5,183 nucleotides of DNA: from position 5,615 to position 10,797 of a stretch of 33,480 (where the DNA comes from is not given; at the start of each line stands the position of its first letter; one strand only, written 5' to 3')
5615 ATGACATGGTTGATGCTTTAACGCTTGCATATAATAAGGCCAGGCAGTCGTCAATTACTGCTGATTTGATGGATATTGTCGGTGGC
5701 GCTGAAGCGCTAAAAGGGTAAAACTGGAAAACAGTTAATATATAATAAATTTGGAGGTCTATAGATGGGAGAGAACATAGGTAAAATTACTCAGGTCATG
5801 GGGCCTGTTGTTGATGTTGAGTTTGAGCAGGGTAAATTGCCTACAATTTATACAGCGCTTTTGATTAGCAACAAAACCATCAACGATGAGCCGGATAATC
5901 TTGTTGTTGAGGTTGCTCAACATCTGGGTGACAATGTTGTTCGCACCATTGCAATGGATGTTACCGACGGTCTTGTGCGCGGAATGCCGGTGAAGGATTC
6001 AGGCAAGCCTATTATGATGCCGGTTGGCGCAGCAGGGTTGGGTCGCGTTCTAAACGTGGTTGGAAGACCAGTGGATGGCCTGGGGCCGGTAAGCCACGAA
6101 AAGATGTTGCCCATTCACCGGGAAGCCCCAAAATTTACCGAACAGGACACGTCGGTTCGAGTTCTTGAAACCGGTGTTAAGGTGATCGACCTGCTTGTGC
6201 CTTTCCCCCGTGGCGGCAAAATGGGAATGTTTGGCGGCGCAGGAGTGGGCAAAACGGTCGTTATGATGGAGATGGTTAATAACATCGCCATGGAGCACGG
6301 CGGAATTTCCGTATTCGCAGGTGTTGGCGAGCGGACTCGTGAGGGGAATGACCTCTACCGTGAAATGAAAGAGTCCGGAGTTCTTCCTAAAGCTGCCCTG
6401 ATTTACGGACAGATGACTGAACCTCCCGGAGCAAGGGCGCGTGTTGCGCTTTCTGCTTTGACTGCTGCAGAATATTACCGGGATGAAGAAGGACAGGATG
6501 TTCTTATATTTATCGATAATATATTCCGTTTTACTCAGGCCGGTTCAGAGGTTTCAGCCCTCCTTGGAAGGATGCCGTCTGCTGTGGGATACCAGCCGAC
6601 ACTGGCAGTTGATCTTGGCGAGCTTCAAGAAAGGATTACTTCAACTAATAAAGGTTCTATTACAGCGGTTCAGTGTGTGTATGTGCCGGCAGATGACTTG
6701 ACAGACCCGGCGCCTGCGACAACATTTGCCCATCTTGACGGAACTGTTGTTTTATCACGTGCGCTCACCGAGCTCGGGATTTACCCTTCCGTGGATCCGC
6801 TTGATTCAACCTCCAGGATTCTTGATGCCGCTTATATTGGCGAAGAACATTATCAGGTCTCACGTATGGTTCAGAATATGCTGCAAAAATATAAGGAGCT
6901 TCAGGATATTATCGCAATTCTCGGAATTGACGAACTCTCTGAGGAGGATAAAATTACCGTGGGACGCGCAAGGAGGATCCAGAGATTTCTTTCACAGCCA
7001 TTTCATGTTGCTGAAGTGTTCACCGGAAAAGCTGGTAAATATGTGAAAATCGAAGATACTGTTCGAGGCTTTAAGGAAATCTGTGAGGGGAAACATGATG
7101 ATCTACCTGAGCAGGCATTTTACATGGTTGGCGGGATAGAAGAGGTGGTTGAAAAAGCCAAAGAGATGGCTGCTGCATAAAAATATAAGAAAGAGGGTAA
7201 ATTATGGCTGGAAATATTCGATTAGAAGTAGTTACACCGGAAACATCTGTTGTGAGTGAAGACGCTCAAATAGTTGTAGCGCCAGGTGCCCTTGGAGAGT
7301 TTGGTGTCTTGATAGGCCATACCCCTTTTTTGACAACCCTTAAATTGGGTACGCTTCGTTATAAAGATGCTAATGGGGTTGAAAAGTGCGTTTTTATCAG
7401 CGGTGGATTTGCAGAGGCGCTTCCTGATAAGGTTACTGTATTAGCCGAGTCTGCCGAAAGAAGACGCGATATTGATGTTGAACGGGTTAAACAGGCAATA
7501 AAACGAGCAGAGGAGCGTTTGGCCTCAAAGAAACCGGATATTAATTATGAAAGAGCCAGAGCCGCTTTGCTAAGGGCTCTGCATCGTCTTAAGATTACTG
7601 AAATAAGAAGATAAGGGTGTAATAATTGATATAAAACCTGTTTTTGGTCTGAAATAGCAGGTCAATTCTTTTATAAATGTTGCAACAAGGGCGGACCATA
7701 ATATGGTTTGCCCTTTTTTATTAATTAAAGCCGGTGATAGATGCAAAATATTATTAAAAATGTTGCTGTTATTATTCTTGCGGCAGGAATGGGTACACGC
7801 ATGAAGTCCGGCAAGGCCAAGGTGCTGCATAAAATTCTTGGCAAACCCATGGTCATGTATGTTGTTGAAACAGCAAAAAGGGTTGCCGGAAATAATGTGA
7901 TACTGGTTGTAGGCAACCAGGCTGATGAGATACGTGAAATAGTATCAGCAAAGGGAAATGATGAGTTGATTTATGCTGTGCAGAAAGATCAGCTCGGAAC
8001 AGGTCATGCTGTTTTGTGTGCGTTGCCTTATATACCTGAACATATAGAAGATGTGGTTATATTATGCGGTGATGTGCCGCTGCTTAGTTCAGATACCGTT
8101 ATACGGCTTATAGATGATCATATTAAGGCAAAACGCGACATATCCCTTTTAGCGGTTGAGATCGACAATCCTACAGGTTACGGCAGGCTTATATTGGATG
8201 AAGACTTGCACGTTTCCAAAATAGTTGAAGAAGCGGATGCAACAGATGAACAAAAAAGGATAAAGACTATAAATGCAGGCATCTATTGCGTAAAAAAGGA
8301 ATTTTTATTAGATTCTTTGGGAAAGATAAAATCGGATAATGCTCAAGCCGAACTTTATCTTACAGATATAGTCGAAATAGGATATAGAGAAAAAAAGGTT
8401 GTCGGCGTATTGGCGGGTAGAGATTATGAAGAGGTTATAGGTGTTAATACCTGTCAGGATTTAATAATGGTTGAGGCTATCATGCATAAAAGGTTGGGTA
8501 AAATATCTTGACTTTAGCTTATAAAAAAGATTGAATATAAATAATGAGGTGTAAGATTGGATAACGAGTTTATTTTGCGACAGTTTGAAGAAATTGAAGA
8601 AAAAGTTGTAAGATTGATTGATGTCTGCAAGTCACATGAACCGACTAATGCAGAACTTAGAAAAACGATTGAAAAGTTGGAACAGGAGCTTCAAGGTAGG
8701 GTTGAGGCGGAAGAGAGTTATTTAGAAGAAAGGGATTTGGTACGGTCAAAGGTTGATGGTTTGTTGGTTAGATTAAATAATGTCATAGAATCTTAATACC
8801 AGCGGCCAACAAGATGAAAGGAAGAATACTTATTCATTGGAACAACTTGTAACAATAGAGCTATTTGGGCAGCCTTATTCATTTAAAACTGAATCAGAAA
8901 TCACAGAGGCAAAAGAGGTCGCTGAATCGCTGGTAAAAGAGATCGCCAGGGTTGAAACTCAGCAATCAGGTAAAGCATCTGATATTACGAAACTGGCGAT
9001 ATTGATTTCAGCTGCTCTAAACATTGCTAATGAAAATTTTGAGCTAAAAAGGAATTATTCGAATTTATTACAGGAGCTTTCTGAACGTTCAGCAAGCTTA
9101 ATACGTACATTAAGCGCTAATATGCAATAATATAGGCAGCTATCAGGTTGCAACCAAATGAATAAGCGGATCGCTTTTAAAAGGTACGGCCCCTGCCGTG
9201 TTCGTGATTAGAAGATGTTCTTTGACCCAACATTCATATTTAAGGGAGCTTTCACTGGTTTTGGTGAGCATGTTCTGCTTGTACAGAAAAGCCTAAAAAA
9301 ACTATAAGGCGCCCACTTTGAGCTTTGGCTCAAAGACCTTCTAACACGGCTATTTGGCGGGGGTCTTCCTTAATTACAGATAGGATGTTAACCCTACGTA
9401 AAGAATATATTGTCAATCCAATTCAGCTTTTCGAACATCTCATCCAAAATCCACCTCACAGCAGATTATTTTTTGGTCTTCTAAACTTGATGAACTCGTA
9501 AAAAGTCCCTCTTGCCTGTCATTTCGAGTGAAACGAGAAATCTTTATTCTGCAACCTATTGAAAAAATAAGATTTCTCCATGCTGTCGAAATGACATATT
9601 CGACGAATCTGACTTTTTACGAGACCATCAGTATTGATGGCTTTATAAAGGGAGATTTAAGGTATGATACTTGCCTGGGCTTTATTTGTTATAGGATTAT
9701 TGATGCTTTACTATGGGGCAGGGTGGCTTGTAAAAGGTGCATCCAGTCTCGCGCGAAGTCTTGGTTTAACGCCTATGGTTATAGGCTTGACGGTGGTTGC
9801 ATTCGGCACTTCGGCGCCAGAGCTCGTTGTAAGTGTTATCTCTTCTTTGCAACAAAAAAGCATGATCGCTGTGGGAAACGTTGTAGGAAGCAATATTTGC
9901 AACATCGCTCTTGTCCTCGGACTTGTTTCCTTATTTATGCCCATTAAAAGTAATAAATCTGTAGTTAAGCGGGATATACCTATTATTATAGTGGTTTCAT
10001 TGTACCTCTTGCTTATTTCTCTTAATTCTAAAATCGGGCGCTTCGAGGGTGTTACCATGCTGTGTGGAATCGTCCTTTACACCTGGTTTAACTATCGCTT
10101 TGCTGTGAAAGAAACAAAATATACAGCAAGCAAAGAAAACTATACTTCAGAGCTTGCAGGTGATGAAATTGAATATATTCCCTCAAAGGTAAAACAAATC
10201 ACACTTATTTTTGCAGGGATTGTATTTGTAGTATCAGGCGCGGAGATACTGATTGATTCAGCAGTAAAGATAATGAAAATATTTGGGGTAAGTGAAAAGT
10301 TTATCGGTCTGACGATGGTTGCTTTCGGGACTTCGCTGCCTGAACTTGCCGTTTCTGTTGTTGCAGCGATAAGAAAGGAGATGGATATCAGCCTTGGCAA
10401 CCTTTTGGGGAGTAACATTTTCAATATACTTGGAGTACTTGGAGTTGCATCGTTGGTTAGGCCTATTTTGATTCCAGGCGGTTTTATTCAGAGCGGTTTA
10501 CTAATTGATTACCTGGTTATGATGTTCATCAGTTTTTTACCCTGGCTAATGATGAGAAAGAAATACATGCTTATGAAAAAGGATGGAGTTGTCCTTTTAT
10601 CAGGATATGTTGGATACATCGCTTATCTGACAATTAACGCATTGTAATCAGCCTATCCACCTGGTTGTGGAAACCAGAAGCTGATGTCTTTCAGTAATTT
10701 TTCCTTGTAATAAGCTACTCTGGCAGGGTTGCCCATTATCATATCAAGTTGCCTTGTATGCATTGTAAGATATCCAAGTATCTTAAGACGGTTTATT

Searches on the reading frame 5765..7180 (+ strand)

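Call 16: search_protein_families(library=pfam, proteins=[window:5765-7180:+])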
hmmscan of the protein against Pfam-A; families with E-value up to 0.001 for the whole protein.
window:5765-7180:+ (471 aa): 3 families
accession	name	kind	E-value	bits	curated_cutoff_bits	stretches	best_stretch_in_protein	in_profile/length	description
PF00006.31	ATP-synt_ab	-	1.1e-72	244.6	29.5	1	137-350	1-213/213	ATP synthase alpha/beta family, nucleotide-binding domain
PF02874.29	ATP-synt_ab_N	-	2.3e-19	70.1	20.9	1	8-80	1-69/69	ATP synthase alpha/beta family, beta-barrel domain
PF22919.1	ATP-synt_VA_C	-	4.4e-16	59.2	24.7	1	356-435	6-87/101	C-terminal domain of V and A type ATP synthase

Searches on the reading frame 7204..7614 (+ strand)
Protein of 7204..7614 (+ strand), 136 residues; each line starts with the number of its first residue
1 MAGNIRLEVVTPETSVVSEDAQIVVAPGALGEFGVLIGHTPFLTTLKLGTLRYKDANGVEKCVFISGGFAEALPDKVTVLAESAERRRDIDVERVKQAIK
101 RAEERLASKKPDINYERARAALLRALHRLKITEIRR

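Call 16: search_protein_families(library=pfam, proteins=[window:7204-7614:+])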
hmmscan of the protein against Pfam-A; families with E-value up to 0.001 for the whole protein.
window:7204-7614:+ (136 aa): 2 families
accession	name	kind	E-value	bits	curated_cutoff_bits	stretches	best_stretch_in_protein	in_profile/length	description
PF02823.21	ATP-synt_DE_N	-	3e-28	98.1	27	1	6-84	2-80/80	ATP synthase, Delta/Epsilon chain, beta-sandwich domain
PF00401.25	ATP-synt_DE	-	3.4e-13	50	24.6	1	89-132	2-46/47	ATP synthase, Delta/Epsilon chain, long alpha-helix domain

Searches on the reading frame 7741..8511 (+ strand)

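Call 16: search_protein_families(library=pfam, proteins=[window:7741-8511:+])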
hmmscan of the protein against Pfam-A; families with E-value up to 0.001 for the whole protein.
window:7741-8511:+ (256 aa): 4 families
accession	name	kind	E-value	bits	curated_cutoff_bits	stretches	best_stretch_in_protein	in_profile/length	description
PF12804.13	NTP_transf_3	-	3.3e-18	66.8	27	1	10-138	1-122/160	MobA-like NTP transferase domain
PF00483.29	NTP_transferase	-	1.6e-17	64.4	21.2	1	10-223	2-218/245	Nucleotidyl transferase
PF01128.25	IspD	-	1.6e-08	35.1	27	1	8-129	1-119/221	2-C-methyl-D-erythritol 4-phosphate cytidylyltransferase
PF02348.25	CTP_transf_3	-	1.4e-06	28.7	22.6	1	9-145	1-133/217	Cytidylyltransferase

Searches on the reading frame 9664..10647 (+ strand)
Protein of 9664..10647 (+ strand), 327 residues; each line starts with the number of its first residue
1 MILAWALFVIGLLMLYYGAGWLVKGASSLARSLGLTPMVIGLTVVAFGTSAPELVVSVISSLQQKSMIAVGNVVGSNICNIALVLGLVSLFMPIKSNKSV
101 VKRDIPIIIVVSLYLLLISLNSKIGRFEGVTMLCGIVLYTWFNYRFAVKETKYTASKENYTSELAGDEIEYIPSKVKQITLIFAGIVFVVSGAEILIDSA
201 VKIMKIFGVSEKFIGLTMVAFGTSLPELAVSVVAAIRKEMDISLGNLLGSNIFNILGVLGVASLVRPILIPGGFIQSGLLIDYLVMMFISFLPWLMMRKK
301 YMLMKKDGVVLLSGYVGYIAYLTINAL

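Call 30: search_protein_families(library=ncbifam, proteins=[window:9664-10647:+], max_evalue=0.00001)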
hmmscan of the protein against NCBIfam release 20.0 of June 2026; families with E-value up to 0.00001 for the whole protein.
window:9664-10647:+ (327 aa): 6 families
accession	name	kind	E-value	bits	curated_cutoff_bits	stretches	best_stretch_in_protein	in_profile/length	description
TIGR00367.1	TIGR00367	hypoth_equivalog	9.9e-81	271.2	179.65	1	2-318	2-312/312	calcium/sodium antiporter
NF008005.0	PRK10734.1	equivalog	3.3e-69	233.5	432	1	1-323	1-317/325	calcium/sodium antiporter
TIGR00927.1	2A1904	subfamily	5.9e-16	57.4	710.1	2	35-140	492-599/1209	K+-dependent Na+/Ca+ exchanger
TIGR00378.1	cax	equivalog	1.4e-14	54.1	211.15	2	151-270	177-291/349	calcium/proton exchanger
TIGR00846.1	caca2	superfamily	1.8e-12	46.8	317.45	1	159-290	212-339/372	calcium/proton exchanger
TIGR00845.1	caca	equivalog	2e-12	45.7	679.85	1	4-87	748-832/921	sodium/calcium exchanger 1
